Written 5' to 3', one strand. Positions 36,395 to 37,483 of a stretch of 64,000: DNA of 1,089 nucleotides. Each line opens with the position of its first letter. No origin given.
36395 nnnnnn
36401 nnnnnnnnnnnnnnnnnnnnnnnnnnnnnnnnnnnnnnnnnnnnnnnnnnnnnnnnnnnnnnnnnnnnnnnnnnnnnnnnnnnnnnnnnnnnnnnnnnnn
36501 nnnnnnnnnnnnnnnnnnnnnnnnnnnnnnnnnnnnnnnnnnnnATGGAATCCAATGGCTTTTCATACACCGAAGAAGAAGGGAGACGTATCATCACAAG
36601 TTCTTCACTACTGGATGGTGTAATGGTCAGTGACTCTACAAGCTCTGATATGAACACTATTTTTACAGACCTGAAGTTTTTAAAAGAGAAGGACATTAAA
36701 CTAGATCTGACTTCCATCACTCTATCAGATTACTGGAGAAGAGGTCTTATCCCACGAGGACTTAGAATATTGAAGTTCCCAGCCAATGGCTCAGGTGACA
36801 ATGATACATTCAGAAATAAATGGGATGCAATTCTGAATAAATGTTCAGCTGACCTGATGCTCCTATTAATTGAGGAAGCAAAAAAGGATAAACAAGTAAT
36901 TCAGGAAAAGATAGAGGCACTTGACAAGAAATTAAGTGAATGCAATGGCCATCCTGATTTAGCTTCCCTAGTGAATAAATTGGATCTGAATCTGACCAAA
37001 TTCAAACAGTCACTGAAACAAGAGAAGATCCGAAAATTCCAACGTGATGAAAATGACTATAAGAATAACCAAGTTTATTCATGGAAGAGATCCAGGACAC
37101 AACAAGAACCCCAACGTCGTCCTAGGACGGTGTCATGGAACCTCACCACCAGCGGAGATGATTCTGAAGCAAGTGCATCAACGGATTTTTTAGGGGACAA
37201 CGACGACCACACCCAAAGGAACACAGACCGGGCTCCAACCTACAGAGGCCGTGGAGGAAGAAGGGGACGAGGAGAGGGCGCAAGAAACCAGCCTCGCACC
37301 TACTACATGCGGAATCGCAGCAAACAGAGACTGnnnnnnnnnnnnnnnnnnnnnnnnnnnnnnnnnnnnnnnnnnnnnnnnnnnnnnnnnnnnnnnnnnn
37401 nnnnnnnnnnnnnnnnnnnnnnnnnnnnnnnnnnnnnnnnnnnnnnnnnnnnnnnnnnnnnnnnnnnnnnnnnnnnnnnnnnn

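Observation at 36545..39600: Two-ORF PLE: separate ORF1 (coiled coil + RG-rich tail) overlapping an ATG-less ORF2 in the -1 frame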

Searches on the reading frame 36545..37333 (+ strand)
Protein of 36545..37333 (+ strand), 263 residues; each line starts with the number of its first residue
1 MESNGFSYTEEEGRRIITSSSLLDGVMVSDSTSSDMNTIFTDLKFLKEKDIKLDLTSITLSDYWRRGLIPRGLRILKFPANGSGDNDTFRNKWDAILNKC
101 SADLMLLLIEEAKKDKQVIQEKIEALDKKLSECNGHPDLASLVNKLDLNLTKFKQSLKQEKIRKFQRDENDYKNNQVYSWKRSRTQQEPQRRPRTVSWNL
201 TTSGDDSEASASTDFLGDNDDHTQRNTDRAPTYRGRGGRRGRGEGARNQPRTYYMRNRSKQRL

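Call 6: search_protein_families(library=pfam, proteins=[window:36545-37333:+], max_evalue=1)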
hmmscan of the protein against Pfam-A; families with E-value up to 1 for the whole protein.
window:36545-37333:+ (263 aa): 1 family
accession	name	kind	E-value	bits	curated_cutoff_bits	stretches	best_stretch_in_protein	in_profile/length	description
PF24915.1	Spectrin_SESTD1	-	0.34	11.8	27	0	89-134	13-58/110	SESTD1-like, spectrin repeat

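Call 8: find_homologous_proteins(query=window:36545-37333:+, max_evalue=0.001)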
Query window:36545-37333:+ (263 aa): 108 proteins with E <= 0.001 among 672 candidates.
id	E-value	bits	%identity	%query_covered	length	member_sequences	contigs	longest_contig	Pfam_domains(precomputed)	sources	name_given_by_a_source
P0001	9.5e-70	253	56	79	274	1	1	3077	-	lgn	-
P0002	1.5e-66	242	51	94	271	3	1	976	-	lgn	-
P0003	1.6e-65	239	53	88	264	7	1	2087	-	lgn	-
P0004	5.3e-65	237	50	98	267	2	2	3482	-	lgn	-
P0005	9.3e-65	236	51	98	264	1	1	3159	-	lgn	-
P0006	1.7e-64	235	51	98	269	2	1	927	-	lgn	-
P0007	3.5e-63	231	57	77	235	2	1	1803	-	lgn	-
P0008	4.8e-62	227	54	80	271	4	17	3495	-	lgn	-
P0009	8.1e-62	227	47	97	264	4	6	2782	-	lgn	-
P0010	5.6e-60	221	57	75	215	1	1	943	-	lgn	-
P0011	1.7e-58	216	46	94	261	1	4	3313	-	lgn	-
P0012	1.3e-57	213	52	82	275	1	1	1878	-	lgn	-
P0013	2.8e-55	205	46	98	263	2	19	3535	-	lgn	-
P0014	4.1e-53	198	46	83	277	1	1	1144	-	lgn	-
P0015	4.5e-53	198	46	89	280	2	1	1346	-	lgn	-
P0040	1.6e-44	170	43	80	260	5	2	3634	-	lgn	-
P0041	1.7e-44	170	41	92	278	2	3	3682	-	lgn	-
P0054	1.6e-41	160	41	95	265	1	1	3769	-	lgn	-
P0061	4.9e-40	155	43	88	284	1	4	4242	-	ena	-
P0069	2.1e-35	140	44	69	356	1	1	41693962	PF28514.1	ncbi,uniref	ncbi:hypothetical protein WMY93_015103 [Mugilogobius chulae]|uniref:Uncharacterized protein n=1 Tax=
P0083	2.8e-28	117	35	95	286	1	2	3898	-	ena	-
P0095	2.2e-20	91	33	67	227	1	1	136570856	-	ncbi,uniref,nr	ncbi:hypothetical protein XELAEV_18029107mg [Xenopus laevis]|uniref:Uncharacterized protein n=1 Tax=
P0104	4.8e-14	70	32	52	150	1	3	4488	-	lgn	-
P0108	1.0e-6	46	42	27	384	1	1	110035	PF28514.1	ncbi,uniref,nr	ncbi:unnamed protein product [Ranitomeya imitator]|uniref:Uncharacterized protein n=1 Tax=Ranitomeya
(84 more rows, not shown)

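Call 19: find_encoding_contigs(protein=P0013, flank=4000, max_places=4)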
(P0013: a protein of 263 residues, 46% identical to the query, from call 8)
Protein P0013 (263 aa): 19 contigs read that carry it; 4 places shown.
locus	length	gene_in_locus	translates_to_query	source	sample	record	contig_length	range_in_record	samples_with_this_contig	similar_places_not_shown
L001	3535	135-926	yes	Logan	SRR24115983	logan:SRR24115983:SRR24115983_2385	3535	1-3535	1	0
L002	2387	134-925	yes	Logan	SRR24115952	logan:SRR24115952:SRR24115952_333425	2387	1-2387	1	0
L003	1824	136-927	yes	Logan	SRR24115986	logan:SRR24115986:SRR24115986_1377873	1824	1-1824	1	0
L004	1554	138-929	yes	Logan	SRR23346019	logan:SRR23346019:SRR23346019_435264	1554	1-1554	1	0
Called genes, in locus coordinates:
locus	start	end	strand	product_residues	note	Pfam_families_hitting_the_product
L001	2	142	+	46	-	?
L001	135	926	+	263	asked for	-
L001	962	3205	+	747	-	PF28514:DUF8422, PF00078:RVT_1, PF26215:HTH_animal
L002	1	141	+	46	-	?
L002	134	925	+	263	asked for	-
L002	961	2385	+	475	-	?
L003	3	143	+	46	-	?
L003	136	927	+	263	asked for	-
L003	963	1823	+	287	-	?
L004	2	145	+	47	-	?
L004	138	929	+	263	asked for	-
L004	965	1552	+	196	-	?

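Call 20: find_encoding_contigs(protein=P0004, flank=4000, max_places=2)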
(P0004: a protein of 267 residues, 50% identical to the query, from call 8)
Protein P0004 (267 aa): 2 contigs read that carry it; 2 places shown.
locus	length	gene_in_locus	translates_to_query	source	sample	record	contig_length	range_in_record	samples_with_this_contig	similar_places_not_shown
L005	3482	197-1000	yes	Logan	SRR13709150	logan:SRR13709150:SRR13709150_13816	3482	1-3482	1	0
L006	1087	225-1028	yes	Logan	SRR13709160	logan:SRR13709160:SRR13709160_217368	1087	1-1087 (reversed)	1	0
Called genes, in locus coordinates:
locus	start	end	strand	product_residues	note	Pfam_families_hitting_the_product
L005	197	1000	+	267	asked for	-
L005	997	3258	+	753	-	PF28514:DUF8422, PF26215:HTH_animal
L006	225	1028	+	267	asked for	-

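Call 21: find_encoding_contigs(protein=P0041, flank=4000, max_places=2)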
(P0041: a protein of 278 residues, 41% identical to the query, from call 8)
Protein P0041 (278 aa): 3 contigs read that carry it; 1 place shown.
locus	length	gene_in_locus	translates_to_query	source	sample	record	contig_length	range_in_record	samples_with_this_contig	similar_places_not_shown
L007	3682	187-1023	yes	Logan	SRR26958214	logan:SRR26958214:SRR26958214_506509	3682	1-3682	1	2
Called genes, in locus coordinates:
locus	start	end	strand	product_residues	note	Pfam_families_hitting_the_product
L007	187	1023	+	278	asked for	-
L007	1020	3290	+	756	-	PF28514:DUF8422, PF26215:HTH_animal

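Call 22: find_encoding_contigs(protein=P0083, flank=4000, max_places=2)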
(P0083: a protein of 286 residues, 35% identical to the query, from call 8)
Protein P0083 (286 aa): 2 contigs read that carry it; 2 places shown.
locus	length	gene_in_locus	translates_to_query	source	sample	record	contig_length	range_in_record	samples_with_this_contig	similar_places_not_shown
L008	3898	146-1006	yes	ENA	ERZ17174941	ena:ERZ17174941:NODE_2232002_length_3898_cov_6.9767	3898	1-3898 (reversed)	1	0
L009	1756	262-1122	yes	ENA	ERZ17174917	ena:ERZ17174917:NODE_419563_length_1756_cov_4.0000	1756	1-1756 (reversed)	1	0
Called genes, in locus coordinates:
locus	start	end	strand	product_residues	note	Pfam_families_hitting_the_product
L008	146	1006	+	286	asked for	-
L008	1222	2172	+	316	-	PF28514:DUF8422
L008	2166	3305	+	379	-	PF26215:HTH_animal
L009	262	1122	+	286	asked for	-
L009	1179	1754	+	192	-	?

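Call 23: find_encoding_contigs(protein=P0104, flank=4000, max_places=2)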
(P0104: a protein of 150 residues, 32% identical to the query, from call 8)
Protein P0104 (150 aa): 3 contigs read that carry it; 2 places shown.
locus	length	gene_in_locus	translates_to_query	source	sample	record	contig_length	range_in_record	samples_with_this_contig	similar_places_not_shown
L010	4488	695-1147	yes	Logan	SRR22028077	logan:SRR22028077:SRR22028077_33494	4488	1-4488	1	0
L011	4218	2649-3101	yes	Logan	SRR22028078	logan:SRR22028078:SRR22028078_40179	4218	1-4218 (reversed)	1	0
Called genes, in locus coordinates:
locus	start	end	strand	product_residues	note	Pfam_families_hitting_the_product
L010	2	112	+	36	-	?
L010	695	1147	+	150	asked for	-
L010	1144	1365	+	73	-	-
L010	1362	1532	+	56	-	PF28514:DUF8422 (weak)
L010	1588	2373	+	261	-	PF28514:DUF8422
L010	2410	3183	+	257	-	PF26215:HTH_animal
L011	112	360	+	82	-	-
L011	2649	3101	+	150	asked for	-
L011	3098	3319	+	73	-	-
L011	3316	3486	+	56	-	PF28514:DUF8422 (weak)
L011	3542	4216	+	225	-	?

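Call 30: find_encoding_contigs(protein=P0054, flank=3000, max_places=1)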
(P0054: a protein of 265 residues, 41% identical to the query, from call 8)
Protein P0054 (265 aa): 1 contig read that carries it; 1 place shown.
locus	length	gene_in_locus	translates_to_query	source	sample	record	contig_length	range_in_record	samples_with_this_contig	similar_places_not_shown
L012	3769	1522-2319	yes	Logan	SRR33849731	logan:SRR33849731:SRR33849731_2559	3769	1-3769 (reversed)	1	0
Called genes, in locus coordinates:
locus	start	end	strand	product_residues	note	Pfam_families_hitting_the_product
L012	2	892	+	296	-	?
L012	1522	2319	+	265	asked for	-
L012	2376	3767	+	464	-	?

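Call 31: find_encoding_contigs(protein=P0061, flank=3000, max_places=1)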
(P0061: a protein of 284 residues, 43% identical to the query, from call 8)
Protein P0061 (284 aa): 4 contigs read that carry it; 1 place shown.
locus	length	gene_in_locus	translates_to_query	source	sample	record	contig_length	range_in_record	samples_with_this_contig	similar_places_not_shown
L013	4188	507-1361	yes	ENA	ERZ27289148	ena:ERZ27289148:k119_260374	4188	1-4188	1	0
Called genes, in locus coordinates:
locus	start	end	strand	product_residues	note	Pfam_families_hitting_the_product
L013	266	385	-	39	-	-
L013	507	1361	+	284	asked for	-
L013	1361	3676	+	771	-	PF28514:DUF8422, PF00078:RVT_1, PF26215:HTH_animal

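Call 32: find_encoding_contigs(protein=P0040, flank=3000, max_places=1)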
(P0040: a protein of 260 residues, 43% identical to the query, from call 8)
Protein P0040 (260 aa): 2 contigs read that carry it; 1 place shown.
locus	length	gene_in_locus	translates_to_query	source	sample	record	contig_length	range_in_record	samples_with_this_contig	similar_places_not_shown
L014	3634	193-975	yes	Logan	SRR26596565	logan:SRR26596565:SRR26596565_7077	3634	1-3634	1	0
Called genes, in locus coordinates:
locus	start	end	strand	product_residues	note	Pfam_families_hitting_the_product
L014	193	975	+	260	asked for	-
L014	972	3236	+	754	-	PF28514:DUF8422, PF26215:HTH_animal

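Call 33: find_encoding_contigs(protein=P0095, flank=3000, max_places=1)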
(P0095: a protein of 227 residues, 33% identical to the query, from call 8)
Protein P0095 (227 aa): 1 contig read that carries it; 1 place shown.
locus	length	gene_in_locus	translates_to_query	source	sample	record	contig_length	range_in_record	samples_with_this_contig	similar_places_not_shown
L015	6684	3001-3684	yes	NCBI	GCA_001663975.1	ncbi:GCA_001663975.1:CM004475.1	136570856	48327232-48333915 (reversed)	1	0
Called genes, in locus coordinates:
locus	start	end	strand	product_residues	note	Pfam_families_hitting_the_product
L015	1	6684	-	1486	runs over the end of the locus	PF19431:MEKK4_N, PF03109:ABC1 (faint), PF19431:MEKK4_N, PF00069:Pkinase, PF07714:PK_Tyr_Ser-Thr, PF14531:Kinase-like (weak)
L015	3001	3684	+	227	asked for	-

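Call 44: find_related_loci(query=A1, collection=metagenome_contigs, flank=1500)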
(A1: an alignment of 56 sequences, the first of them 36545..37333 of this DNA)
Query A1 (263 aa) in metagenome_contigs; peptide patterns used: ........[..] (x = any residue, [..] = any of these).
83 stretches matched a pattern; 9 encode a relative of the query (tblastn E <= 1e-3); 9 distinct loci.
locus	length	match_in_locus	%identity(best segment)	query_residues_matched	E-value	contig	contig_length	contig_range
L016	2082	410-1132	38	3-243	2e-42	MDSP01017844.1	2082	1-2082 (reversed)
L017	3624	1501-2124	35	6-214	1e-31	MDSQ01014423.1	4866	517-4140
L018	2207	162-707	37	3-194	2e-30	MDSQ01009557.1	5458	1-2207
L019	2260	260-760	34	6-181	7e-30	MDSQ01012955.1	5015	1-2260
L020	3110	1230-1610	39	57-184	8e-28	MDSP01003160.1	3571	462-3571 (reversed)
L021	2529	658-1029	36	58-184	2e-22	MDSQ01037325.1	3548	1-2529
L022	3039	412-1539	39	2-248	2e-20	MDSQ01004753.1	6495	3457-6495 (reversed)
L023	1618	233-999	27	6-254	6e-22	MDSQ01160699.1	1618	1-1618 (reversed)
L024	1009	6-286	44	88-181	3e-6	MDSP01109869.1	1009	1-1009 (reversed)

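Call 45: search_solved_structures(query=A1, max_evalue=1)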
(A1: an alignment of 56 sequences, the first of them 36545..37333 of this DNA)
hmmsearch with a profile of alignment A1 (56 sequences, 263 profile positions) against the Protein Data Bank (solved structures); distinct sequences matched with E-value up to 1: 4.
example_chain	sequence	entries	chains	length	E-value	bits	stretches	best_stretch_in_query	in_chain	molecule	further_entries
3ezi_A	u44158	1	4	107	0.18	14.2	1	30-87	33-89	Nitrate/nitrite sensor protein narX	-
8cqz_B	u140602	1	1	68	0.23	13.9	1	106-157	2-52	Guided entry of tail-anchored proteins factor 1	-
3ezh_A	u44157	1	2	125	0.26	13.7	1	30-87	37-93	Nitrate/nitrite sensor protein narX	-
4r0r_A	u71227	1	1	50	0.74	12.2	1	107-137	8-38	eboIZN21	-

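Call 53: predict_structure(alignment_id=A1)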
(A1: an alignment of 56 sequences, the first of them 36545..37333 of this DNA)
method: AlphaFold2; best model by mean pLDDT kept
length: 263 residues; sequences in the alignment: 56
mean_pLDDT: 75.0   pTM: 0.60
mean pLDDT of the five models: 75.0, 74.7, 74.7, 74.0, 73.8
residues with pLDDT >= 90: 114; 70-90: 40; 50-70: 54; < 50: 55
segments of 3 or more residues with pLDDT < 50: 196-213, 217-219, 233-235, 243-245, 251-253, 255-263
pLDDT, mean of each block of 10 residues (from residue 1): 67 79 53 78 96 96 96 84 79 88 93 95 96 88 95 97 97 87 56 51 42 49 49 51 50 45 48
secondary structure, 60 per line:
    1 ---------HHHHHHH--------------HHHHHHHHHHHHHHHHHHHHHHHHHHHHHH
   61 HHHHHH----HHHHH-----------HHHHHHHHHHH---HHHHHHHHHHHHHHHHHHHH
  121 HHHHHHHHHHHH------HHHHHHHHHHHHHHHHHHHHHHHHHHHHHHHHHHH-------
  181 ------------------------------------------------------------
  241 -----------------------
elements in order: H10-16 H31-66 H71-75 H87-97 H101-132 H139-173

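Call 57: list_cluster_members(proteins=[window:36545-37333:+, window:36491-37333:+, window:37333-39597:+])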
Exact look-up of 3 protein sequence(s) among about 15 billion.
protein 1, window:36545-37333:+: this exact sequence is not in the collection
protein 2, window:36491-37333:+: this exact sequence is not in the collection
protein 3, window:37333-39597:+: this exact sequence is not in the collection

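Call 58: find_encoding_contigs(protein=P0005, flank=3000, max_places=1)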
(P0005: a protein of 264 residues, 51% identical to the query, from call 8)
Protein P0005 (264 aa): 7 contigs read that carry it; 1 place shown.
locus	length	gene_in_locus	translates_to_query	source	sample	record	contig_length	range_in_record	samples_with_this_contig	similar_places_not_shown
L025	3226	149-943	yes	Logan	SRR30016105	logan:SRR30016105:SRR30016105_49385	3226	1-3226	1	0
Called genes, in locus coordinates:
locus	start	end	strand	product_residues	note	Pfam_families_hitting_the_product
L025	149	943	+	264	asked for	-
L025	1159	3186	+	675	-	PF28514:DUF8422, PF26215:HTH_animal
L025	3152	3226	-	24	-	?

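Call 59: find_encoding_contigs(protein=P0009, flank=3000, max_places=2)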
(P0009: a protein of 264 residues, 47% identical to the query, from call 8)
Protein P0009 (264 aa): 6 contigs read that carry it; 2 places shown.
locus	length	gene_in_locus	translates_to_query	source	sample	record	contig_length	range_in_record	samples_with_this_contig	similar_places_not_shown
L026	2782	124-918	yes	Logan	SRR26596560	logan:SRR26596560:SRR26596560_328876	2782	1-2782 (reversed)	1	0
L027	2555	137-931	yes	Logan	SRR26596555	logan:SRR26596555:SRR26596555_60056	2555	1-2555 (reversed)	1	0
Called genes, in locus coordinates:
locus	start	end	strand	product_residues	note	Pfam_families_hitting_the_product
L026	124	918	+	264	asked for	-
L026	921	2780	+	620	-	?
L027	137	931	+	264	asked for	-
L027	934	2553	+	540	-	?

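Call 60: fold_search(model_id=the predicted structure, library=pdb)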
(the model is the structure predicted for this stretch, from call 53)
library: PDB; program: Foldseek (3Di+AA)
matches with E <= 10: 69; with E <= 0.001: 0
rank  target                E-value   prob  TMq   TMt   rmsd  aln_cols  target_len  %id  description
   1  5j9t_D                1.5e+00  0.30  0.22  0.45  16.1       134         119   19  Crystal structure of the NuA4 core complex (released 2016-10-26)
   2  5n6x_B                1.9e+00  0.13  0.17  0.12  13.7       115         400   17  Crystal structure of the Legionella effector WipA (released 2017-04-19)
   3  5n72                  2.2e+00  0.11  0.17  0.12  13.5       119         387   15  Crystal structure of the Legionella effector WipA shorter construct (released 2017-04-19)
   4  3atp_A                2.9e+00  0.04  0.14  0.22  20.1       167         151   12  Structure of the ligand binding domain of the bacterial serine chemoreceptor Tsr with ligand (released 2011-10-19)
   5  9hzm_0                2.9e+00  0.04  0.12  0.16  26.1       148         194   20  235 A SynPspA H1-5 rod after incubation with EPL (released 2025-08-13)
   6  5wkq_A                3.0e+00  0.12  0.19  0.28  19.7       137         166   16  2.10 A resolution structure of IpaB (residues 74-242) from Shigella flexneri (released 2018-05-16)
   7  7tve_D                3.0e+00  0.09  0.20  0.13  18.8       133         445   16  ATP and DNA bound SMC5/6 core complex (released 2022-06-22)
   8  8zar_C                3.0e+00  0.06  0.13  0.10  17.5       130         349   15  EmrAB-TolC MFS-type tripartite multidrug efflux pump FA (released 2025-04-30)
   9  9jfj_B                3.4e+00  0.05  0.10  0.12  11.9        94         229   18  Crystal structure of the cytoplasmic domain of ZraS in ADP-bound form (released 2025-03-26)
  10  5j9w_H                3.8e+00  0.15  0.22  0.45  15.5       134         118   18  Crystal structure of the NuA4 core complex (released 2016-10-26)
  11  9qwr_A                3.8e+00  0.11  0.24  0.35  11.5       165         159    9  MIC60 helical bundle dimer (released 2026-02-25)
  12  1h7c                  4.1e+00  0.21  0.23  0.53  11.1       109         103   11  human tubulin chaperone cofactor a (released 2002-06-13)
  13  3ofn_Y                4.3e+00  0.05  0.12  0.25  16.3       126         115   15  Structure of four mutant forms of yeast F1 ATPase: alpha-N67I (released 2010-09-15)
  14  5bw9_G                4.3e+00  0.05  0.15  0.25  27.6       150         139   14  Crystal Structure of Yeast V1-ATPase in the Autoinhibited Form (released 2016-06-08)
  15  8zal_A                4.3e+00  0.05  0.13  0.10  17.4       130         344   15  EmrAB-TolC MFS-type tripartite multidrug efflux pump EA (released 2025-04-30)
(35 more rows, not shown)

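Call 62: find_encoding_contigs(protein=P0001, flank=3000, max_places=1)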
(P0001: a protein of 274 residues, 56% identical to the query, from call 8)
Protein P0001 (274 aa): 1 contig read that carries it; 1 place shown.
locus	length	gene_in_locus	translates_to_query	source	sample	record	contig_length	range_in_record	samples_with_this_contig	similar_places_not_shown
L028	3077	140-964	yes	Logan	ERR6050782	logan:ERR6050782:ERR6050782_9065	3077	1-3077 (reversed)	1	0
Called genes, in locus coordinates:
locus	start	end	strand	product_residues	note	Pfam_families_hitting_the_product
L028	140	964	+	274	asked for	-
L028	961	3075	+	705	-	?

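Call 83: find_homologous_proteins(query=A1, max_evalue=0.001)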
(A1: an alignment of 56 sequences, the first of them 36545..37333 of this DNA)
Query A1 (56 sequences) (263 aa, profile of the alignment): 145 proteins with E <= 0.001 among 6478 candidates; the best 120 are listed.
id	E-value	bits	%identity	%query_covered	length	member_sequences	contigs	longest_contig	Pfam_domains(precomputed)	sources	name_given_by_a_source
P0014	3.6e-94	333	46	83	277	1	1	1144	-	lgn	-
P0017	6.3e-91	322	47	78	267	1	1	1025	-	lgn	-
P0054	9.6e-90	318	41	95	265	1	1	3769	-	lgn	-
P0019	1.4e-89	318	44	98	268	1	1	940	-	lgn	-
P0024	2.9e-89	317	47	80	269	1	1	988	-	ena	-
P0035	3.1e-89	317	42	100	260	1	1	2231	-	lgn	-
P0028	7.5e-89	316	44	78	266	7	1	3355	-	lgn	-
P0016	2.2e-88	314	41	98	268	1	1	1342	-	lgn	-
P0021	3.4e-88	313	43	92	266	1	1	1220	-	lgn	-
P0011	3.6e-88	313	46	94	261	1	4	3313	-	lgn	-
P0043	2.6e-87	310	43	91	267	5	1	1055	-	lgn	-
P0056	4.2e-87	310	39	92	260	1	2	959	-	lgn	-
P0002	7.1e-87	309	51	94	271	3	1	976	-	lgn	-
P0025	8.6e-87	309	42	97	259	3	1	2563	-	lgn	-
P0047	9.1e-87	309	40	94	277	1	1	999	-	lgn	-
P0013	6.0e-86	306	46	98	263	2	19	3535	-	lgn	-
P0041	5.4e-84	300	41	92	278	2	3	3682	-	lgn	-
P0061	1.8e-83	298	43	88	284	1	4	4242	-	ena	-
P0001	1.6e-82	295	56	79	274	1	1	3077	-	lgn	-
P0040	7.8e-81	289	43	80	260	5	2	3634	-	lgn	-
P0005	2.0e-80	288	51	98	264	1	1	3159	-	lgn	-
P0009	5.8e-80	286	47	97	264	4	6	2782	-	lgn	-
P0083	7.0e-80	286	35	95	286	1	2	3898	-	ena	-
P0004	5.0e-79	283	50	98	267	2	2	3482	-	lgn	-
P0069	1.4e-69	252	44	69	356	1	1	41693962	PF28514.1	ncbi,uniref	ncbi:hypothetical protein WMY93_015103 [Mugilogobius chulae]|uniref:Uncharacterized protein n=1 Tax=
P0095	1.4e-49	187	33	67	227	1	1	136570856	-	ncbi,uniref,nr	ncbi:hypothetical protein XELAEV_18029107mg [Xenopus laevis]|uniref:Uncharacterized protein n=1 Tax=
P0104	7.0e-39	152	32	52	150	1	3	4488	-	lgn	-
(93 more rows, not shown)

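Call 84: search_protein_representatives(alignment_id=A1)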
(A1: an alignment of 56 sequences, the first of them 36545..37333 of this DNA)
Query: 56 sequences, 263 profile positions. Proteins with E-value up to 0.001 (for the whole library): 2583; up to 1e-10: 1373; up to 1e-30: 471. The best 150 are listed.
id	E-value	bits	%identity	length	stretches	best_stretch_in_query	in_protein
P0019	4.3e-90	317.9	-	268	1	4-260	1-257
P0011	1.1e-88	313.3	-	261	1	3-262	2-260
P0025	2.7e-87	308.7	-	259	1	5-260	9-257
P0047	2.9e-87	308.7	-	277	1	3-261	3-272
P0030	4.1e-87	308.2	-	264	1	3-260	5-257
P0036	8.7e-87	307.1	-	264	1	3-260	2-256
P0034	1.1e-85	303.5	-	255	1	3-262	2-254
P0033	4.7e-85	301.4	-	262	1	3-262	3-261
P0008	5.3e-85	301.2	-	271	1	4-257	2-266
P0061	5.7e-84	297.9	-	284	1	4-262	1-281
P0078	3.7e-83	295.2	-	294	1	5-260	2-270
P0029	5.4e-83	294.6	-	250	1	16-262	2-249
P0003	2.3e-77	276.2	-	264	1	4-259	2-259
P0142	1.7e-75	270.0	-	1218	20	108-172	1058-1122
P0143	1.8e-71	256.8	-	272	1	6-260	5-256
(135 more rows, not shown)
